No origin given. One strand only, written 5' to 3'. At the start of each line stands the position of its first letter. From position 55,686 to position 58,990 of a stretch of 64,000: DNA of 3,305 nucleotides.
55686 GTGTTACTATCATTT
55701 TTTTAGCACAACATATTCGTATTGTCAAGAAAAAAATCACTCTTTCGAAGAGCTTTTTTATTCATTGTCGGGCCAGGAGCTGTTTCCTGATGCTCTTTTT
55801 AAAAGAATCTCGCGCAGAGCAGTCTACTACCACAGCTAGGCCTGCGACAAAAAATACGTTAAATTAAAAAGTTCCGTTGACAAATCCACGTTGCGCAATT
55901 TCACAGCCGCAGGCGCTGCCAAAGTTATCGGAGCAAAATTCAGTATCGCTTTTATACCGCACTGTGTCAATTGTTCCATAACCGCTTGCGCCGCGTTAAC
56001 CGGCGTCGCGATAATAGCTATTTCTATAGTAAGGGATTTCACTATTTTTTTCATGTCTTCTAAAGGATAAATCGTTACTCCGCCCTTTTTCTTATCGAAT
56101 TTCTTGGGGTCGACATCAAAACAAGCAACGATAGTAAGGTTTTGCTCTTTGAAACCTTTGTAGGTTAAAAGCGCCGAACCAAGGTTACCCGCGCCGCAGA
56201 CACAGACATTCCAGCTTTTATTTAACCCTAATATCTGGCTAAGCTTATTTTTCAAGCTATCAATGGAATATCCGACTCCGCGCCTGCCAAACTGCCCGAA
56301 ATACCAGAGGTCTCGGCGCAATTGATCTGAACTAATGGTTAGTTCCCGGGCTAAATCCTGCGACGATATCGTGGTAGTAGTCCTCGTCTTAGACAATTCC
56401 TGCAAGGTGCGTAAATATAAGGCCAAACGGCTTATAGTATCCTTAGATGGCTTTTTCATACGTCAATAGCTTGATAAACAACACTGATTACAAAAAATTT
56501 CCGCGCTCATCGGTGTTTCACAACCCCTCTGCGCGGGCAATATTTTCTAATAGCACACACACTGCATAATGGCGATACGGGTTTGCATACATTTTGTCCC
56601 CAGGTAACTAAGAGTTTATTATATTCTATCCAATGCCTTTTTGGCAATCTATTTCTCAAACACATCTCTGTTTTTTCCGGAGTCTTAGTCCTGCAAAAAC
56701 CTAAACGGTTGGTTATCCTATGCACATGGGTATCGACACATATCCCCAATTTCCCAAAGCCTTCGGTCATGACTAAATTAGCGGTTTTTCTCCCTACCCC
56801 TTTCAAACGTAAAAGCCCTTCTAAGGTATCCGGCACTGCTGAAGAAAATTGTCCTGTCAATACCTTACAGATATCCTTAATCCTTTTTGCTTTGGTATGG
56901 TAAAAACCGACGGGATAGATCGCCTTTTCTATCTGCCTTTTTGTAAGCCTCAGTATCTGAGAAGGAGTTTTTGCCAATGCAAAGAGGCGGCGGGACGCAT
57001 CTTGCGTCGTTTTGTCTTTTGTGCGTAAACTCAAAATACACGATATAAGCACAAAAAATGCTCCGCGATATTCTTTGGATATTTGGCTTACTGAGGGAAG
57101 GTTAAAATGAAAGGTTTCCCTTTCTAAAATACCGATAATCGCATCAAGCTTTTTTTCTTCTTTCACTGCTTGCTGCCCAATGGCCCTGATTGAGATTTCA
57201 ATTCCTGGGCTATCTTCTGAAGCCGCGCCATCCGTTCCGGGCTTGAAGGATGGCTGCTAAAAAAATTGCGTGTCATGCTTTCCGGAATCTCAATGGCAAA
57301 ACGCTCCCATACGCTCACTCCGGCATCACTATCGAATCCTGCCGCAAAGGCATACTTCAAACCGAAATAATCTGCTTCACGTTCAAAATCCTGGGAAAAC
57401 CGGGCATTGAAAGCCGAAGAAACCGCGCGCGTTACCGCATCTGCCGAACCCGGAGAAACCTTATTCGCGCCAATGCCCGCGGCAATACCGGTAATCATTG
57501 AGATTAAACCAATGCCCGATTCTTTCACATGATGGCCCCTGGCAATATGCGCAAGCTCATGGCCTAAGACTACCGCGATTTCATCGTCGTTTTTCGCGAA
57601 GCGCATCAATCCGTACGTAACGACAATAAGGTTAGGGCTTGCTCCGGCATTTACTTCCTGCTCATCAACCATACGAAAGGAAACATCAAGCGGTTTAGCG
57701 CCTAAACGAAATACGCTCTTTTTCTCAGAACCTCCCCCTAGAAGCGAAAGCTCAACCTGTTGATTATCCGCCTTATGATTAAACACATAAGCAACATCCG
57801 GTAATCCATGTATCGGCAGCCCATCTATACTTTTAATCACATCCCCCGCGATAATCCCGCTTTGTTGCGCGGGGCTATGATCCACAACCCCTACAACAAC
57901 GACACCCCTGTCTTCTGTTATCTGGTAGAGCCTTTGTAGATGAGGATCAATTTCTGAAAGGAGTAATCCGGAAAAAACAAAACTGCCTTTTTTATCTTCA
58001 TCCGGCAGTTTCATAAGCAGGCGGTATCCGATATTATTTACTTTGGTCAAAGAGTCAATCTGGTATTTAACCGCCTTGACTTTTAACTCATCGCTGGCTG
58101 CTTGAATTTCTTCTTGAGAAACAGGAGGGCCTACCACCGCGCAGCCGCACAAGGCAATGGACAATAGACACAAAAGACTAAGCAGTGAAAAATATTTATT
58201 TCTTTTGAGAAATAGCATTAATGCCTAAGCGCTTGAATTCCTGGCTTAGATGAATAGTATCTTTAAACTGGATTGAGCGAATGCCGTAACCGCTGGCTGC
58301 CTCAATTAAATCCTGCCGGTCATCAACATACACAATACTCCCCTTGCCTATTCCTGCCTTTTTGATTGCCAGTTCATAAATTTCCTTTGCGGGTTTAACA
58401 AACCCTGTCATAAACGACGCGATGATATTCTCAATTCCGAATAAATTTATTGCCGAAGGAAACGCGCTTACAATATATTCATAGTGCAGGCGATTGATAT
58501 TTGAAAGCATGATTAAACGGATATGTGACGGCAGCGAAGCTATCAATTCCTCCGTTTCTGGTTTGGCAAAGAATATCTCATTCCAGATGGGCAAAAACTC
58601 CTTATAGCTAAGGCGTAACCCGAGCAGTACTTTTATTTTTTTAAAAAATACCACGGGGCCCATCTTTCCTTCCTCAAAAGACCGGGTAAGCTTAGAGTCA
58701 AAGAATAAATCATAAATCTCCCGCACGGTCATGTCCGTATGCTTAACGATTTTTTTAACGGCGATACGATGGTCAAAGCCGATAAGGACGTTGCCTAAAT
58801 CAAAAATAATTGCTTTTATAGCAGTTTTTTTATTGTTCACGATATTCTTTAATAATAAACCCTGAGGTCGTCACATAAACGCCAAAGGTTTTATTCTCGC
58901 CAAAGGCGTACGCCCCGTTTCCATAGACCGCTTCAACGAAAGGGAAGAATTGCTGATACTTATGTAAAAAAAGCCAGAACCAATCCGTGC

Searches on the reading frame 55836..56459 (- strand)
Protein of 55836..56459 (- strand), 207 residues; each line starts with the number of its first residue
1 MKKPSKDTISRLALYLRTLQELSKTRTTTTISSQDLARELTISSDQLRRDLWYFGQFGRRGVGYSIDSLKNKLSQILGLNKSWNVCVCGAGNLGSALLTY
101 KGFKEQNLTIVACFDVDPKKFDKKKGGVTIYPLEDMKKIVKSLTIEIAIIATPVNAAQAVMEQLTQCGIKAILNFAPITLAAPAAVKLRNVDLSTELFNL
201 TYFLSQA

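Call 61: search_protein_families(library=pfam, proteins=[window:55836-56459:-], max_evalue=0.0001)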
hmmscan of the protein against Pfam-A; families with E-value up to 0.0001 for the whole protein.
window:55836-56459:- (207 aa): 3 families
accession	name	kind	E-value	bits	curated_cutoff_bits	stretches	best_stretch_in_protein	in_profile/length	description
PF02629.25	CoA_binding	-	5.3e-21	75.6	22.3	1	80-177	1-96/97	CoA binding domain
PF06971.19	Put_DNA-bind_N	-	3.2e-12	46.8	27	1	5-51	3-48/49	Putative DNA-binding protein N-terminus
PF01408.29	GFO_IDH_MocA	-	3.3e-05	25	24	1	84-180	2-97/120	Oxidoreductase family, NAD-binding Rossmann fold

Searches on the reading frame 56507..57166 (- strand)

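Call 61: search_protein_families(library=pfam, proteins=[window:56507-57166:-], max_evalue=0.0001)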
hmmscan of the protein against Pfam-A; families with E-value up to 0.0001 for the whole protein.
window:56507-57166:- (219 aa): 2 families
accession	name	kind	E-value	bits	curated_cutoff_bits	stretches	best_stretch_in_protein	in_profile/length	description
PF00730.31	HhH-GPD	-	3.4e-24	85.7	26.2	1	41-175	1-107/108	HhH-GPD superfamily base excision DNA repair protein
PF00633.29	HHH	-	3.8e-06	26.9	24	1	108-133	3-28/30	Helix-hairpin-helix motif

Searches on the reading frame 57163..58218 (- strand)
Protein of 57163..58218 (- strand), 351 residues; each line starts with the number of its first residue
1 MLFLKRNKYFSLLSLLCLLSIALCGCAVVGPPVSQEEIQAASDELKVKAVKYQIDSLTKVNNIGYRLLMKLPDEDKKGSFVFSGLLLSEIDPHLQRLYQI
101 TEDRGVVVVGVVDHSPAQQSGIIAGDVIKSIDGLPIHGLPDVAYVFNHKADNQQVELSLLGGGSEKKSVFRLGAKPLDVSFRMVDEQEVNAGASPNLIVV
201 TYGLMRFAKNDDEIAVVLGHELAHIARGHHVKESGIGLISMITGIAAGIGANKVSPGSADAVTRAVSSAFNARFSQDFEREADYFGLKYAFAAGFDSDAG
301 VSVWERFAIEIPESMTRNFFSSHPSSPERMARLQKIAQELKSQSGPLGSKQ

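Call 62: search_protein_families(library=pfam, proteins=[window:57163-58218:-], max_evalue=0.0001)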
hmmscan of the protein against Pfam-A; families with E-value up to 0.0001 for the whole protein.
window:57163-58218:- (351 aa): 4 families
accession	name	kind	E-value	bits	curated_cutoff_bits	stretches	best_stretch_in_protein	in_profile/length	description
PF01435.24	Peptidase_M48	-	2.2e-25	90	20.3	1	180-336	26-185/186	Peptidase family M48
PF13180.12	PDZ_2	-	2.4e-10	41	27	1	102-166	10-74/80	PDZ domain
PF17820.7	PDZ_6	-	3.1e-08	33.7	27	1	107-157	1-50/54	PDZ domain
PF14685.13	PDZ_Tricorn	-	6.7e-05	23.2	25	0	114-169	30-86/88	Tricorn protease PDZ domain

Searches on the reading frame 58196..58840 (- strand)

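Call 62: search_protein_families(library=pfam, proteins=[window:58196-58840:-], max_evalue=0.0001)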
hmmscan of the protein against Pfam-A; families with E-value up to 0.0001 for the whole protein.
window:58196-58840:- (214 aa): 2 families
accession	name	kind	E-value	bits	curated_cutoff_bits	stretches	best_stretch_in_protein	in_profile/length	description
PF00702.32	Hydrolase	-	3.1e-11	44.5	26.4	1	8-183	1-188/191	haloacid dehalogenase-like hydrolase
PF13419.12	HAD_2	-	1.4e-05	25.7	23.8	1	136-190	122-176/178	Haloacid dehalogenase-like hydrolase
